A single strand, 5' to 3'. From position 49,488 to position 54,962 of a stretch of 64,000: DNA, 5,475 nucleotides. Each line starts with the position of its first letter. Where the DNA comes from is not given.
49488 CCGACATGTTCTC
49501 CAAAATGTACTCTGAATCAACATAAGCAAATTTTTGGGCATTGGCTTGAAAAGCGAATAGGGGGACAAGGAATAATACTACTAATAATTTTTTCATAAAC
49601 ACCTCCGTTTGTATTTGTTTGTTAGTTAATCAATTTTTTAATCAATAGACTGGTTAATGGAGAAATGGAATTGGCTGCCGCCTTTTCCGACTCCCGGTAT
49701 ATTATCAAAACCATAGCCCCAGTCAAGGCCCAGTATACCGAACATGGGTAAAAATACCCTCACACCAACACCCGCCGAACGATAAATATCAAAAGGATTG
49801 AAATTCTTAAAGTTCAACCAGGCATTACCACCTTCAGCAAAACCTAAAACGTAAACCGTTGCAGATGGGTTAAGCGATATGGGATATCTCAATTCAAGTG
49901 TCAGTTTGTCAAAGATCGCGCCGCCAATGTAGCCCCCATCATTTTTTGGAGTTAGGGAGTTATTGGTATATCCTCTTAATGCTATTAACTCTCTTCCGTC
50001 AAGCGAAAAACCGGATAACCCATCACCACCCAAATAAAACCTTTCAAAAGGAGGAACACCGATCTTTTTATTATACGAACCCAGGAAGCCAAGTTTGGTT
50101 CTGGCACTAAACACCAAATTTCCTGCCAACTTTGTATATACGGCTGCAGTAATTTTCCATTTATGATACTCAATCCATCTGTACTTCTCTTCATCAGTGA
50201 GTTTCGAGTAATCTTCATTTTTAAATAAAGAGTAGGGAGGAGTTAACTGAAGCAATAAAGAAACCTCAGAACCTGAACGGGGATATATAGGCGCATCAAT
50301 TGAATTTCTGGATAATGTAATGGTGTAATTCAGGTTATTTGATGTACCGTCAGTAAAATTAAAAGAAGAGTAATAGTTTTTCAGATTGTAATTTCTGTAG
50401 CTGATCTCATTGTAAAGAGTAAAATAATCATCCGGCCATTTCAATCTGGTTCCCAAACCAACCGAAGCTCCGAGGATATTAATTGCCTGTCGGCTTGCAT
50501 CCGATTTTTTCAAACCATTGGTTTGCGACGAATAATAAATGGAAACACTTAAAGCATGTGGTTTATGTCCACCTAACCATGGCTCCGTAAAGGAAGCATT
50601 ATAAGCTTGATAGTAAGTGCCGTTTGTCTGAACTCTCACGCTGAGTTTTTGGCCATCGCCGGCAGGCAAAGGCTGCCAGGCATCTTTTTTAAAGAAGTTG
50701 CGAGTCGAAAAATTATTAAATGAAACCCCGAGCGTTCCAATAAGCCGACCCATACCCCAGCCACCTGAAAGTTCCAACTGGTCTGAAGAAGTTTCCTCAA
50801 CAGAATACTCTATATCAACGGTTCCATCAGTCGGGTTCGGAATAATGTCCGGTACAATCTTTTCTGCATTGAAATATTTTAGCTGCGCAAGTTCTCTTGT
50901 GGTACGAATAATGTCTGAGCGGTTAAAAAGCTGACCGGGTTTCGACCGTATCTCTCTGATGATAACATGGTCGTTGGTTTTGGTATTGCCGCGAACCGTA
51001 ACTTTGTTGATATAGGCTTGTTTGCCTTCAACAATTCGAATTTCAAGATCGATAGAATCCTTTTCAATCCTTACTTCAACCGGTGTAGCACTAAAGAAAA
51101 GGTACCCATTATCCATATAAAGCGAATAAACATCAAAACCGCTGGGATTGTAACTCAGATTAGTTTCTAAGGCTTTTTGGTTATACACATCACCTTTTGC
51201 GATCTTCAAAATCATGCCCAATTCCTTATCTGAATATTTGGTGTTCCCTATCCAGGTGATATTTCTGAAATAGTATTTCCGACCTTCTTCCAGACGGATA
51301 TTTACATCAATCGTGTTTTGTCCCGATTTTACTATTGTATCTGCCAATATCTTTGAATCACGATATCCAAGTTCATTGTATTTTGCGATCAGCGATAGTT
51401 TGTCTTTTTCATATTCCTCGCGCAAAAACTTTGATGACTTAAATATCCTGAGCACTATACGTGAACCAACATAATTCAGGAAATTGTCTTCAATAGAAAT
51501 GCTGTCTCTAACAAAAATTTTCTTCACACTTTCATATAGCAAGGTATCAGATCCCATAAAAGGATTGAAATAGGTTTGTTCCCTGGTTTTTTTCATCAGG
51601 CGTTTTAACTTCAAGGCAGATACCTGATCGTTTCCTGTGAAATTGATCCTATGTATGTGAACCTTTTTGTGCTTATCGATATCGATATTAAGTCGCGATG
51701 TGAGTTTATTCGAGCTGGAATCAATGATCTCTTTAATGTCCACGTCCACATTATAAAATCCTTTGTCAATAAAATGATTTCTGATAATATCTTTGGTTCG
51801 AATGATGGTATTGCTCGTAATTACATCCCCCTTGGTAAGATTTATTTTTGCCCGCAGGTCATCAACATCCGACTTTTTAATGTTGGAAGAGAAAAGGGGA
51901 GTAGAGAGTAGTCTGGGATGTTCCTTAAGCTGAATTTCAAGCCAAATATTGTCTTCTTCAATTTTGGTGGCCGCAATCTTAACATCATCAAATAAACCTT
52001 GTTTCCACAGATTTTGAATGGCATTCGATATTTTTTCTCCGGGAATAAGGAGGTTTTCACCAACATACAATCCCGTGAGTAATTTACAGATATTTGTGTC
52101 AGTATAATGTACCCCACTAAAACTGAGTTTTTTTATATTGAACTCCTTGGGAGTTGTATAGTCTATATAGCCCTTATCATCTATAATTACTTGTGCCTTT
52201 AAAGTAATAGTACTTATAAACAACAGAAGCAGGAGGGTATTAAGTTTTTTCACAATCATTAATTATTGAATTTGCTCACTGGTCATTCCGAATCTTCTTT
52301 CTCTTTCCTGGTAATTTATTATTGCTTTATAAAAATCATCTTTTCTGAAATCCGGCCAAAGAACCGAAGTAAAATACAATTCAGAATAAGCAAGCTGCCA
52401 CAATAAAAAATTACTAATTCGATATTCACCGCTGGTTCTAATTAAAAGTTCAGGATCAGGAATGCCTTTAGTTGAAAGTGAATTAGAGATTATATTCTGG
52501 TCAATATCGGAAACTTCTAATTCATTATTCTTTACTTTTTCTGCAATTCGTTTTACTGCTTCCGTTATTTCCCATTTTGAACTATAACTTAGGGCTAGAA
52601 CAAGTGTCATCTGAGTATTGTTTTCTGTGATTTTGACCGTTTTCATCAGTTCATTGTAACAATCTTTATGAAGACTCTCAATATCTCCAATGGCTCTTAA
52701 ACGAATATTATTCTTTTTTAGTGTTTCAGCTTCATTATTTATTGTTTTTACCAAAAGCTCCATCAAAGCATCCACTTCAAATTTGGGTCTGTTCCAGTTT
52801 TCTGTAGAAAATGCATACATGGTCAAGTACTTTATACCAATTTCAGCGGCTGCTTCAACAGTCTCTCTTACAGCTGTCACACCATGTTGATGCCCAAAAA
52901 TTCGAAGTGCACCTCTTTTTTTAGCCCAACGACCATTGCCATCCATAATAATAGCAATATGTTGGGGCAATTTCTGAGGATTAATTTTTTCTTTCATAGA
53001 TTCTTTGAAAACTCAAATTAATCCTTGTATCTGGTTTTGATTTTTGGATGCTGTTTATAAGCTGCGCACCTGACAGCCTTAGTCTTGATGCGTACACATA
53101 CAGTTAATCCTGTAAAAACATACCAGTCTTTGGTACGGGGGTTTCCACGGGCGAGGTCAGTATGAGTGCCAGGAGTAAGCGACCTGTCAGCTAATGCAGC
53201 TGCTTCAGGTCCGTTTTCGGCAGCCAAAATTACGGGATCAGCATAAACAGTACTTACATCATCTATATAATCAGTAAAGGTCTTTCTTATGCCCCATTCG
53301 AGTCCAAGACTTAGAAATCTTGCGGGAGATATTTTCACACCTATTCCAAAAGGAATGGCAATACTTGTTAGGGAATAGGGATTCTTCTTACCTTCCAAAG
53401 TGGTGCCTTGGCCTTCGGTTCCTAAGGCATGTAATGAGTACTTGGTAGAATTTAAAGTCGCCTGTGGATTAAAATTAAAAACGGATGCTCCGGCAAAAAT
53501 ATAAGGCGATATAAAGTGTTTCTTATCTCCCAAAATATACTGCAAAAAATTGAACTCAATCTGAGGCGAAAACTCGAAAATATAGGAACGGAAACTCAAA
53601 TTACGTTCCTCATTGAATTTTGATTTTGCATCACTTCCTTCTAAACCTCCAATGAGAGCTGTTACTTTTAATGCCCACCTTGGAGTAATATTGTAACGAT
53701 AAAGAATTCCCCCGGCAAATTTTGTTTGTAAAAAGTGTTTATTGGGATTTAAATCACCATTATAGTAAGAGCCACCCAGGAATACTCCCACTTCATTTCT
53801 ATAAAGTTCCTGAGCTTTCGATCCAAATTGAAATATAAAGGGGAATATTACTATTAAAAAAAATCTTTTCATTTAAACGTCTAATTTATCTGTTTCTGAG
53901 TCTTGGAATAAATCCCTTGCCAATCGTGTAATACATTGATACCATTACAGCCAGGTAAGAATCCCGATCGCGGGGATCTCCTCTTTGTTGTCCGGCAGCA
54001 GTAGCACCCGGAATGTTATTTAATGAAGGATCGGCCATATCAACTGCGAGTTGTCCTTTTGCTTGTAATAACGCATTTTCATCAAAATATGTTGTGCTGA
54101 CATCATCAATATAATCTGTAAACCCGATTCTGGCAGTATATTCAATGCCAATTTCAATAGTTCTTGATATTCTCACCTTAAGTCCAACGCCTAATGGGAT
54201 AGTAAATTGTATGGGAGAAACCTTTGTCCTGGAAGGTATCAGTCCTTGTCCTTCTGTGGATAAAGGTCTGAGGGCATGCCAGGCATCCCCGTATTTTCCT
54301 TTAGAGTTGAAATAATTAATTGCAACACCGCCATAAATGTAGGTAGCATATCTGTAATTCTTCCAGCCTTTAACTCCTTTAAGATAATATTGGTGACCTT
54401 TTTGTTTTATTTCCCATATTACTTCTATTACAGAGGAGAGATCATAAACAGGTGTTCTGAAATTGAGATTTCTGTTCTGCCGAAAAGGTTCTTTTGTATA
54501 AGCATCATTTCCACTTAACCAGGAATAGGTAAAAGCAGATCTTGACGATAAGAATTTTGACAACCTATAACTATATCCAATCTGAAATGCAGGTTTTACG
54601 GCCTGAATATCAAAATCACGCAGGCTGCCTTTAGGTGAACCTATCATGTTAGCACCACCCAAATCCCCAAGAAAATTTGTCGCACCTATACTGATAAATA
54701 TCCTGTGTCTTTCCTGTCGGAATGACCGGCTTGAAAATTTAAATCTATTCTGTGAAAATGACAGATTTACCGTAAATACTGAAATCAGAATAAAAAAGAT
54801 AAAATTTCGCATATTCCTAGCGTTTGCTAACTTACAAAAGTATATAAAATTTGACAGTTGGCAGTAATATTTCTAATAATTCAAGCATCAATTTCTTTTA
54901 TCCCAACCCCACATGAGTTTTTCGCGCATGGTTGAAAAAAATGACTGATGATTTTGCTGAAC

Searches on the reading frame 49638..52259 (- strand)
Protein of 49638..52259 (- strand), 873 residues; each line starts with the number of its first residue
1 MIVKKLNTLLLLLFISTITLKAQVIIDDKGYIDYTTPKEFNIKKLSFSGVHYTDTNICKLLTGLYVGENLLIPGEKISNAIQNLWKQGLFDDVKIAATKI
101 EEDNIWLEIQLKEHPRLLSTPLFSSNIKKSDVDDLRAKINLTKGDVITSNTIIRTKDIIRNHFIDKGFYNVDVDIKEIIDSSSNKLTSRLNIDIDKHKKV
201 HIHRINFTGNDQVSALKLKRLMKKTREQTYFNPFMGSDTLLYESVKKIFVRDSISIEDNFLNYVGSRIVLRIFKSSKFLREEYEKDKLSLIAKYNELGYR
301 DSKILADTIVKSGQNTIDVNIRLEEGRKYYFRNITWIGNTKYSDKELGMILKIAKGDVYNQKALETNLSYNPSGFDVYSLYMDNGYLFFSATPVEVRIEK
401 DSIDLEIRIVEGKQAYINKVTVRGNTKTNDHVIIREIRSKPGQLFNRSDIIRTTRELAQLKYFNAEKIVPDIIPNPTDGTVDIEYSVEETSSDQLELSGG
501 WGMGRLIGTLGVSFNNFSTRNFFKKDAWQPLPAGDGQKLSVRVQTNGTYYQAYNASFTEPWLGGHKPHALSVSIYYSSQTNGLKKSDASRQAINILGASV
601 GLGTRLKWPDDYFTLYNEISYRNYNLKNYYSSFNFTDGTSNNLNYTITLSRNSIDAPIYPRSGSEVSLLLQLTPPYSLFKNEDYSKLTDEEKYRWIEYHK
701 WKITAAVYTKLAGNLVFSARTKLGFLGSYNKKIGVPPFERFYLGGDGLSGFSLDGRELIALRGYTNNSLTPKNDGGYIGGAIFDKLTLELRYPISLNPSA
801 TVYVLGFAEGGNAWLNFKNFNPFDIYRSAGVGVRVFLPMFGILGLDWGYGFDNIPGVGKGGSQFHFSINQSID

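Call 65: search_protein_families(library=pfam, proteins=[window:49638-52259:-], max_evalue=0.0001)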
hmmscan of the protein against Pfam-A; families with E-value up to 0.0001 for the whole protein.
window:49638-52259:- (873 aa): 1 family
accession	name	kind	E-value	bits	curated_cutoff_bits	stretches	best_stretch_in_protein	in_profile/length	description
PF07244.20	POTRA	-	3.5e-41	140.2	21.3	3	416-489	2-78/79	Surface antigen variable number repeat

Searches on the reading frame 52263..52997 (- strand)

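Call 65: search_protein_families(library=pfam, proteins=[window:52263-52997:-], max_evalue=0.0001)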
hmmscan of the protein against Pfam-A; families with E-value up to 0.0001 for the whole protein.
window:52263-52997:- (244 aa): 1 family
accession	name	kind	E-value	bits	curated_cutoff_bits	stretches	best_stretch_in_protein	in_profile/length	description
PF01255.24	Prenyltransf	-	5.9e-89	297.8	27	1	17-237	1-219/219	Putative undecaprenyl diphosphate synthase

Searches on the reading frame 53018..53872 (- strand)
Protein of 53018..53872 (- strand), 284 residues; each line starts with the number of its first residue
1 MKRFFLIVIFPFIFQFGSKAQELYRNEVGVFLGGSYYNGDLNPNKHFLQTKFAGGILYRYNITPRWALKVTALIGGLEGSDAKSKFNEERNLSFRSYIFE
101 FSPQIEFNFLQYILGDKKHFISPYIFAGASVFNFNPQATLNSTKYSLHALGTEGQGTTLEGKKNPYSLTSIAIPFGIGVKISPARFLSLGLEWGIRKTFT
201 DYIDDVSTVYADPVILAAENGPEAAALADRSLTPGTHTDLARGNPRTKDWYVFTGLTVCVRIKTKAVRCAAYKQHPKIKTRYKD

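Call 65: search_protein_families(library=pfam, proteins=[window:53018-53872:-], max_evalue=0.0001)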
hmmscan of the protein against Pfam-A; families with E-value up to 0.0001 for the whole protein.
window:53018-53872:- (284 aa): 2 families
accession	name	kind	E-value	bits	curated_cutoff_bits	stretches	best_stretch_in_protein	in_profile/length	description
PF19573.5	DUF6089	-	7.9e-32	110.9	23.2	1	6-205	4-184/226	Domain of unknown function (DUF6089)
PF13505.12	OMP_b-brl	-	1.4e-05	25.8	28.7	1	26-201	22-161/175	Outer membrane protein beta-barrel domain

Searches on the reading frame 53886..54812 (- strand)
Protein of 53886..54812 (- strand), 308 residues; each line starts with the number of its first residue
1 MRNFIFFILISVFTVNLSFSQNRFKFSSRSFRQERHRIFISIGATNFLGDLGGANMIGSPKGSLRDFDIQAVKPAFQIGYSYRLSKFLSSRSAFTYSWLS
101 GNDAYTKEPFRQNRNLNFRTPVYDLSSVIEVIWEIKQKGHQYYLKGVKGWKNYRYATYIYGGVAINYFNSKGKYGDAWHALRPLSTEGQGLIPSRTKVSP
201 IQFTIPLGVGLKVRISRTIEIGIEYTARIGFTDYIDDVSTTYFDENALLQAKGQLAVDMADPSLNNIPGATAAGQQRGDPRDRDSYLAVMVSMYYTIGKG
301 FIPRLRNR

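Call 65: search_protein_families(library=pfam, proteins=[window:53886-54812:-], max_evalue=0.0001)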
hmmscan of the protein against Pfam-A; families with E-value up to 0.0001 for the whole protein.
window:53886-54812:- (308 aa): 2 families
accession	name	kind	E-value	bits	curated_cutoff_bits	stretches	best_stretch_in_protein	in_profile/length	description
PF19573.5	DUF6089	-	4.5e-13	49.5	23.2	1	33-238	18-185/226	Domain of unknown function (DUF6089)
PF13505.12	OMP_b-brl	-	6.7e-05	23.6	28.7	1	69-231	42-156/175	Outer membrane protein beta-barrel domain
